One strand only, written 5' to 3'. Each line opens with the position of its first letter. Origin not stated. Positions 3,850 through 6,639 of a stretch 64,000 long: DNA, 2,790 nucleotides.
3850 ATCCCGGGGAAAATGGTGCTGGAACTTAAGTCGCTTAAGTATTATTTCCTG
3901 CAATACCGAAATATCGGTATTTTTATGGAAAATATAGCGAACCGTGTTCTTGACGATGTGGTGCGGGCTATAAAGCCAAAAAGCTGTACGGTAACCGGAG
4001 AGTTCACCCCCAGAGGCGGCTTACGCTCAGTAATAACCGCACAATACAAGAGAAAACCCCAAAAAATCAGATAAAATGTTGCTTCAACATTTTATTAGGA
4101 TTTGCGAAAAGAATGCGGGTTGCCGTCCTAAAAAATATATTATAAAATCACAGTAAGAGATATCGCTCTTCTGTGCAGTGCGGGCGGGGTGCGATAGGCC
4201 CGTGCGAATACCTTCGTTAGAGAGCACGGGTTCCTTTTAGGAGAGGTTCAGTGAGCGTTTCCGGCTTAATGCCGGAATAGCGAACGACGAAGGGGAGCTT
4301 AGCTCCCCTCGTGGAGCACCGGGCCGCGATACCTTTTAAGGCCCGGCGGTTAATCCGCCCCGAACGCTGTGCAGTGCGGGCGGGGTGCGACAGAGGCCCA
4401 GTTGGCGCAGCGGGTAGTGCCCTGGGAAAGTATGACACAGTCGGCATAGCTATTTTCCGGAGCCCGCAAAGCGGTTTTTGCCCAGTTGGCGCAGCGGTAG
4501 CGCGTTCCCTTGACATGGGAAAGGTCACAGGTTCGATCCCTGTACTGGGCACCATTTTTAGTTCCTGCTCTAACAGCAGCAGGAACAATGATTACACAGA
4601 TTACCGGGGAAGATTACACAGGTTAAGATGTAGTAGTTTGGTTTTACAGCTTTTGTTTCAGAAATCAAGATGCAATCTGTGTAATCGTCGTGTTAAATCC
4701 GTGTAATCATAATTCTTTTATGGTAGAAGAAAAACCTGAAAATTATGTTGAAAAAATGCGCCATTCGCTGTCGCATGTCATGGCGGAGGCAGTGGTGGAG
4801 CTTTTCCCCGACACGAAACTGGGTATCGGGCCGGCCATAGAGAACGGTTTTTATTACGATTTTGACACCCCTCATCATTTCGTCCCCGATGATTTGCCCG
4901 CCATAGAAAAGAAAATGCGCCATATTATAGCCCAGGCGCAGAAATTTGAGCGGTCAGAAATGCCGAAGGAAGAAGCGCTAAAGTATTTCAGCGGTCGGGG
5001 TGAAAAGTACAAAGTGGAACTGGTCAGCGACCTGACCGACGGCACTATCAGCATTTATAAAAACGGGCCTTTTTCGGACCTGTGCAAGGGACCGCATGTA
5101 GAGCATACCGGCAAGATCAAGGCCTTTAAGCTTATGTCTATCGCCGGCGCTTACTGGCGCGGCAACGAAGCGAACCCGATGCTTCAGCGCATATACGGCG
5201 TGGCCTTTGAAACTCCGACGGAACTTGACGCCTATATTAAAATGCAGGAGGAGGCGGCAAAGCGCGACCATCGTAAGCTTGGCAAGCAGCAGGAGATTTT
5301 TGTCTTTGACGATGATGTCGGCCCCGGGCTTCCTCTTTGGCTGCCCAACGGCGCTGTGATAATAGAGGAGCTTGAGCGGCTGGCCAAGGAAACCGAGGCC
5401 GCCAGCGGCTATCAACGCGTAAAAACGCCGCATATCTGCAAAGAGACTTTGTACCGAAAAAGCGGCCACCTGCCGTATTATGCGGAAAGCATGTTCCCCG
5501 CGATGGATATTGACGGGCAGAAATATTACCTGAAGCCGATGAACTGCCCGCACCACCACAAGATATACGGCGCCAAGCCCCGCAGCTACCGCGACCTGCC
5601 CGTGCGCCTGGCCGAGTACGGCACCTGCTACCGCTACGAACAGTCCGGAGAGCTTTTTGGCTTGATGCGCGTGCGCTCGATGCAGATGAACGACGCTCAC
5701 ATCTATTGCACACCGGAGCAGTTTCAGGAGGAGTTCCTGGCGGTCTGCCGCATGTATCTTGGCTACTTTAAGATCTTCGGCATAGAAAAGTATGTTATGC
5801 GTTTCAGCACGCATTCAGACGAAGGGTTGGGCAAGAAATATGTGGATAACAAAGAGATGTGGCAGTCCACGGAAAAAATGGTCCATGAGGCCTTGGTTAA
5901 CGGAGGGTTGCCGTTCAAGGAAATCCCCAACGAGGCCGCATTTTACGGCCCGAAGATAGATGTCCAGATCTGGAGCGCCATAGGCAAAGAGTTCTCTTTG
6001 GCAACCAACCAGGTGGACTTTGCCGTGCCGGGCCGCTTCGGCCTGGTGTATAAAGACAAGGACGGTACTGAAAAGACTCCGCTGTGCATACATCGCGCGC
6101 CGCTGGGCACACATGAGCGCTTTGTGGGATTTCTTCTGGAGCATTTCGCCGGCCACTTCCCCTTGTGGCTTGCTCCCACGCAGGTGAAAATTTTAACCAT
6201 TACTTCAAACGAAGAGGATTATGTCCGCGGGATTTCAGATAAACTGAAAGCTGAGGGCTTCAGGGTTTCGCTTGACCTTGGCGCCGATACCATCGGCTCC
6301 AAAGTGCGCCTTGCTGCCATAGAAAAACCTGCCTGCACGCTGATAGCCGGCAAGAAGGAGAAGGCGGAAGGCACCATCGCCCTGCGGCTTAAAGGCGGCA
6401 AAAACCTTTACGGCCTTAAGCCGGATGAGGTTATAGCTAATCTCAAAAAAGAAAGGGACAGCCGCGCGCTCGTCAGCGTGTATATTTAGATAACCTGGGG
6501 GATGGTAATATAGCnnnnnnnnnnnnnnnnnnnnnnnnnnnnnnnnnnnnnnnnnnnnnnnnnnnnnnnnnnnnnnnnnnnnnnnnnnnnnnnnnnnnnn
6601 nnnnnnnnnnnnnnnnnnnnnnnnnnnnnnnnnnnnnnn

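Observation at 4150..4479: Promoter-led 330-nt hairpin-rich non-coding region with a perfect 24-nt duplication and a tRNA-Val 5'-half remnant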

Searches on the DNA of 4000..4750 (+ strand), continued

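Call 51: search_with_rna_model(model_id=R1, sources=[window, L017, L085, L086, L089, L091, L094, L096, L104, L111, L113, L123, L158, L172, L178, L186, L189, L193, L198, L149], max_evalue=0.000001, make_alignment=true)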
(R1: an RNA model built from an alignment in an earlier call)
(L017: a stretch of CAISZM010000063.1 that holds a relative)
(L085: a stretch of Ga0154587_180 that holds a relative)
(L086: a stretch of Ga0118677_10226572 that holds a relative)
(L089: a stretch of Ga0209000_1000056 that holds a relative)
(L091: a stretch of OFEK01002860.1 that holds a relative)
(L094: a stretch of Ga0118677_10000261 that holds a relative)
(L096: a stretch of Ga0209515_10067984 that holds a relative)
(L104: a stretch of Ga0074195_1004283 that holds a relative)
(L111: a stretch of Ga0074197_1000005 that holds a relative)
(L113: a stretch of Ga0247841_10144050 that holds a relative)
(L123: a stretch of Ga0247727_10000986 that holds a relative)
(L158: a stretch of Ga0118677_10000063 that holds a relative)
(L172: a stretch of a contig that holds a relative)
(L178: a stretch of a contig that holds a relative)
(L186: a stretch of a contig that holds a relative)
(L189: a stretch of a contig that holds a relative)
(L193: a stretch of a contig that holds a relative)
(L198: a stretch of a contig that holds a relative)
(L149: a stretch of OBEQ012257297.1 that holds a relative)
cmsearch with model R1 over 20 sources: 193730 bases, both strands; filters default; matches with E-value up to 0.000001: 20.
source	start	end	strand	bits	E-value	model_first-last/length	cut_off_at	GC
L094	5741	5941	-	205.7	3e-62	1-195/195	no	0.57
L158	1073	1269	+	203.6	1.3e-61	1-195/195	no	0.59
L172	8137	8342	-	197.1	1.4e-59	1-195/195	no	0.61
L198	4867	5064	+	193.7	1.6e-58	1-195/195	no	0.57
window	4195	4396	+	192.8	2.8e-58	1-195/195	no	0.61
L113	960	1142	-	187.5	1.3e-56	1-195/195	no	0.61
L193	289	483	-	174.2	1.8e-52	1-195/195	no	0.63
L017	3462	3650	+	158.6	1.3e-47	1-195/195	no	0.64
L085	9755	9942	-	153.3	5.9e-46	1-195/195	no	0.73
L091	565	768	+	149.4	9.5e-45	1-195/195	no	0.64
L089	199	392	-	145.1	2e-43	1-195/195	no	0.65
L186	1974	2167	+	144.7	2.7e-43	1-195/195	no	0.65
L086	102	281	-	106.3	2.3e-31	1-195/195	no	0.63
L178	2299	2487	-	104.9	6.7e-31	1-195/195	no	0.6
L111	6871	7059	+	90.3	2.3e-26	1-195/195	no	0.65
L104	10515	10683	-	80.3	3e-23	1-195/195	no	0.6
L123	1229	1416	-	74.6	1.7e-21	1-195/195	no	0.62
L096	599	789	+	56.9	5.4e-16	1-195/195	no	0.57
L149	1746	1933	-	51.8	2.1e-14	1-195/195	no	0.57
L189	3116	3291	-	51.6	2.5e-14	1-195/195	no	0.57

Alignment A4: 20 matches aligned to the model, 299 columns, each read 5' to 3' on its own strand. Consensus structure (alignment columns), stored with it:
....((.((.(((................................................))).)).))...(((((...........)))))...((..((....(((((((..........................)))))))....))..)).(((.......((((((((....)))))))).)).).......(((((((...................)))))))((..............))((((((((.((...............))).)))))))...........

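Call 78: search_with_rna_model(model_id=R1, source=L094, start=5400, end=5746, max_evalue=0.01)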
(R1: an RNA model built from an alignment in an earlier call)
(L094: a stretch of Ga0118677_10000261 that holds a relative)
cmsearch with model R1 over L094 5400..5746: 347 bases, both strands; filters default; matches with E-value up to 0.01: 3.
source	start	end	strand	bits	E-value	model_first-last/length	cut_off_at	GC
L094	5541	5744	-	204.4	1.3e-64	1-195/195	no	0.57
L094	5623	5714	+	14.7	1.3e-05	93-184/195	no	0.54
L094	5552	5579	+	7.6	0.0022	161-184/195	no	0.61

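Call 79: search_with_rna_model(model_id=R1, source=L198, start=5058, end=5400, max_evalue=0.01)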
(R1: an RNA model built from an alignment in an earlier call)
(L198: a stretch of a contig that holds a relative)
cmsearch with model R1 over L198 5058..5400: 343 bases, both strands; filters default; matches with E-value up to 0.01: 3.
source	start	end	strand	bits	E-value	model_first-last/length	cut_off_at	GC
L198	5061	5258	+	185.9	7.3e-59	1-195/195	no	0.6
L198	5159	5177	-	12.7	5.4e-05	97-115/195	no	0.53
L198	5220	5247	-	7.2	0.0028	161-184/195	no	0.64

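Call 80: search_with_rna_model(model_id=R1, source=L104, start=10200, end=10520, max_evalue=0.01)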
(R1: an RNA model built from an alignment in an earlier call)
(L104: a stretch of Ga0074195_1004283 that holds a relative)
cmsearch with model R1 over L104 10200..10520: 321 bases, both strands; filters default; matches with E-value up to 0.01: 1.
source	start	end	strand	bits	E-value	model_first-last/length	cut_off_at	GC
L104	10344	10520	-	61.2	4.2e-20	22-195/195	5'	0.66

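Call 81: search_with_rna_model(model_id=R1, source=L104, start=10680, end=11100, max_evalue=0.01)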
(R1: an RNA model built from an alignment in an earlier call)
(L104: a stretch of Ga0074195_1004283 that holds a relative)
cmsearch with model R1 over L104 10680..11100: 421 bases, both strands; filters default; matches with E-value up to 0.01: 1.
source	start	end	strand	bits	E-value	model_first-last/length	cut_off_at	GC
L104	10682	10866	-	76.8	7.7e-25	1-195/195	no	0.63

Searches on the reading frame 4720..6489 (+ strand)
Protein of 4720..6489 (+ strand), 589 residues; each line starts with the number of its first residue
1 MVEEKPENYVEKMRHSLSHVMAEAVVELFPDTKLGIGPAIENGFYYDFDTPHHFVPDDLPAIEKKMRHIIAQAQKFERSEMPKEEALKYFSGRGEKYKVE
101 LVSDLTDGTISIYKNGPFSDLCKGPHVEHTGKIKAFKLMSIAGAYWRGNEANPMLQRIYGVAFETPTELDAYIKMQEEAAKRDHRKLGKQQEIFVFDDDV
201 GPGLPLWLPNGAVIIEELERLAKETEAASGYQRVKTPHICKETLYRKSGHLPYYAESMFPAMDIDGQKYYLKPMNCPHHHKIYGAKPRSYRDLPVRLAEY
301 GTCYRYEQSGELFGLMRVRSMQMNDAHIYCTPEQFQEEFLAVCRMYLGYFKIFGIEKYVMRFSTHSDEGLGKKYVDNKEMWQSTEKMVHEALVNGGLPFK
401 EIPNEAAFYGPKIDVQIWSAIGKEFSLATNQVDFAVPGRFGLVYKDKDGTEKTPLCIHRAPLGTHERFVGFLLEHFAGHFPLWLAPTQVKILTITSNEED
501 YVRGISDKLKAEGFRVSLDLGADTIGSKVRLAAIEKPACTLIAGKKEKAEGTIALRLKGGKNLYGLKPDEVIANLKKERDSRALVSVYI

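Call 65: search_protein_families(library=pfam, proteins=[window:4720-6489:+])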
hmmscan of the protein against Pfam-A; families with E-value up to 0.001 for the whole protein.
window:4720-6489:+ (589 aa): 3 families
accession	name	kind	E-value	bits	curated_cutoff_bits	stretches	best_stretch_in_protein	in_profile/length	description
PF00587.30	tRNA-synt_2b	-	1.4e-39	136.5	29.3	1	266-476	8-179/179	tRNA synthetase class II core domain (G, H, P, S and T)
PF07973.19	tRNA_SAD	-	6e-16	58.6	24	1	110-159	1-44/44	Threonyl and Alanyl tRNA synthetase second additional domain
PF03129.25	HGTP_anticodon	-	1.1e-10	41.9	21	1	488-577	1-93/94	Anticodon binding domain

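Call 82: find_encoding_contigs(protein=window:4720-6489:+, flank=1500, max_places=8)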
Protein window:4720-6489:+ (589 aa): 5 contigs read that carry it; 2 places shown.
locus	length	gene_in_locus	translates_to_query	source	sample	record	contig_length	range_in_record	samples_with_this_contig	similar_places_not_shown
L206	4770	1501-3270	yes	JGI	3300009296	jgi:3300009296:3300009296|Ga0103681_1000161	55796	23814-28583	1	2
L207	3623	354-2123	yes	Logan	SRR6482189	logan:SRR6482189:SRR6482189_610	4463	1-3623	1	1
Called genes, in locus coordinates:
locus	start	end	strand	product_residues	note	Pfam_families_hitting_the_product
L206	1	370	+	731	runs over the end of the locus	PF00403:HMA, PF00122:E1-E2_ATPase, PF00702:Hydrolase, PF08282:Hydrolase_3 (faint)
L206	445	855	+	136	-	PF14489:QueF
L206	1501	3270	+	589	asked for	PF07973:tRNA_SAD, PF00587:tRNA-synt_2b, PF03129:HGTP_anticodon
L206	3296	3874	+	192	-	PF00908:dTDP_sugar_isom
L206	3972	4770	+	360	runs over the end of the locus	PF01073:3Beta_HSD, PF01370:Epimerase, PF02719:Polysacc_synt_2, PF04321:RmlD_sub_bind, PF07993:NAD_binding_4, PF16363:GDP_Man_Dehyd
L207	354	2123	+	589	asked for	PF07973:tRNA_SAD, PF00587:tRNA-synt_2b, PF03129:HGTP_anticodon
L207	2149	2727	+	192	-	PF00908:dTDP_sugar_isom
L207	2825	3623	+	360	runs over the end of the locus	PF01073:3Beta_HSD, PF01370:Epimerase, PF02719:Polysacc_synt_2, PF04321:RmlD_sub_bind, PF07993:NAD_binding_4, PF16363:GDP_Man_Dehyd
